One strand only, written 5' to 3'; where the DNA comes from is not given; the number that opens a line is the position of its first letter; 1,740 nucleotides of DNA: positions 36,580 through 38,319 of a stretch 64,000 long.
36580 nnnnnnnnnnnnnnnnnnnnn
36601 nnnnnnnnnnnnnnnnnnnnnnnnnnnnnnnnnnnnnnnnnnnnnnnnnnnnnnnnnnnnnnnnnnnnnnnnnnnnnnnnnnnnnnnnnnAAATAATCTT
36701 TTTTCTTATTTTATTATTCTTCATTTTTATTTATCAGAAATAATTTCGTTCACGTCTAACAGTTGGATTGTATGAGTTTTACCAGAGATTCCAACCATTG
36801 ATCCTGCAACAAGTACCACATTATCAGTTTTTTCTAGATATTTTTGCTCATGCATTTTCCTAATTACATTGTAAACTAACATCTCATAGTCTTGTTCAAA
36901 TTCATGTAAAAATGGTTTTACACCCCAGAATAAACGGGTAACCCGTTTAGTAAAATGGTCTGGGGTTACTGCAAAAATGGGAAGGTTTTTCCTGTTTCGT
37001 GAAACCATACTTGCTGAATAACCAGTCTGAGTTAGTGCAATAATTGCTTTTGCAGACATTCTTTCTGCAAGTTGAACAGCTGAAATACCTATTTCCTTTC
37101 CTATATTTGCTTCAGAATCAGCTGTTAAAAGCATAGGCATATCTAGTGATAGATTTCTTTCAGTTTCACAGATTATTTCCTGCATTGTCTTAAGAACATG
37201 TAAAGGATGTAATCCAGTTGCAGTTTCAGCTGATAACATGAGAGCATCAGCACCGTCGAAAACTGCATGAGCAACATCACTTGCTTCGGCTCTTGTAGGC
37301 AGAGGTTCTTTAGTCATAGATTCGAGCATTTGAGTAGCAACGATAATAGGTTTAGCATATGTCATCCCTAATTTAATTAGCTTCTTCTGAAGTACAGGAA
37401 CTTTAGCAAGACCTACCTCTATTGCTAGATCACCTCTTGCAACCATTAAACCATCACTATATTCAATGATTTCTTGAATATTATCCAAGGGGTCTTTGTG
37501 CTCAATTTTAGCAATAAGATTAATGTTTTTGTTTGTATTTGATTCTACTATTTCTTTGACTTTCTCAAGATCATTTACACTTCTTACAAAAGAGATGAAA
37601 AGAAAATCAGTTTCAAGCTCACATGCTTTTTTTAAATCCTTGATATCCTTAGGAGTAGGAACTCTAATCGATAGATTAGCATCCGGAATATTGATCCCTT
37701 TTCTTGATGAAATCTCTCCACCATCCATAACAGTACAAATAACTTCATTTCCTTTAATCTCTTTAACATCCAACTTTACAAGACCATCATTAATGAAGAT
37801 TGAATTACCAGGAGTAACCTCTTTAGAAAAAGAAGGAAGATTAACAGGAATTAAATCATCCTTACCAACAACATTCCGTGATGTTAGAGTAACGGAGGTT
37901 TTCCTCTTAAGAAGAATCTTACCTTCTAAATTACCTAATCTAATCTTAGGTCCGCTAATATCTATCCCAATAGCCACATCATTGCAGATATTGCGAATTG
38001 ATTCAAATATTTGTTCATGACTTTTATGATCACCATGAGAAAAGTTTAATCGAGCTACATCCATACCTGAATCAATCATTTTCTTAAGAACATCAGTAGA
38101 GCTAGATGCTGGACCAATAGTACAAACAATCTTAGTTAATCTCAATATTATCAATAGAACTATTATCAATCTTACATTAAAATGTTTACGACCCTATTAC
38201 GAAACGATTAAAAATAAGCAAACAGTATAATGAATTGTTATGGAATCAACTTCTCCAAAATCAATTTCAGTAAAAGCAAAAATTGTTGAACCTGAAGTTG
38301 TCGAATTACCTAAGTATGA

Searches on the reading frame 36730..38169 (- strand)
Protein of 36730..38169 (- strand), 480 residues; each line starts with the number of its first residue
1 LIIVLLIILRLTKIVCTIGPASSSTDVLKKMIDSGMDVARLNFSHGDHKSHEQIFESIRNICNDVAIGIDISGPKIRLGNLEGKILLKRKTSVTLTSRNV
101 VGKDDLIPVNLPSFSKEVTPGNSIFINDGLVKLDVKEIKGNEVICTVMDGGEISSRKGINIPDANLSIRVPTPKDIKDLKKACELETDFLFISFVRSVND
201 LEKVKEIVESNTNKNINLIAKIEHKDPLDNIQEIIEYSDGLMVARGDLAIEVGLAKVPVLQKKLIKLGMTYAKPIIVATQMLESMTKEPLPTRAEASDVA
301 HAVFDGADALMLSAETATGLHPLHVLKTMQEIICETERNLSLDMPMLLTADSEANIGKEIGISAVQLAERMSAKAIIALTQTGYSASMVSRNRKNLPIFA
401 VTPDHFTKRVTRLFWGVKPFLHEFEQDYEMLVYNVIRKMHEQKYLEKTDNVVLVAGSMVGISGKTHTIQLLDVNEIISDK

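Call 32: search_protein_families(library=pfam, proteins=[window:36730-38169:-], max_evalue=0.1)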
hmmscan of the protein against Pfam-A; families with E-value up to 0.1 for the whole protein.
window:36730-38169:- (480 aa): 3 families
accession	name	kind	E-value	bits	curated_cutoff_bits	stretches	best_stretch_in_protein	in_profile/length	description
PF00224.27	PK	-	1.5e-102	343.5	30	1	10-324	2-326/328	Pyruvate kinase, barrel domain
PF02887.21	PK_C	-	3e-29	101.9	28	1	360-469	3-112/114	Pyruvate kinase, alpha/beta domain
PF03328.21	HpcH_HpaI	-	2.6e-05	24.1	25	1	168-256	64-162/221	HpcH/HpaI aldolase/citrate lyase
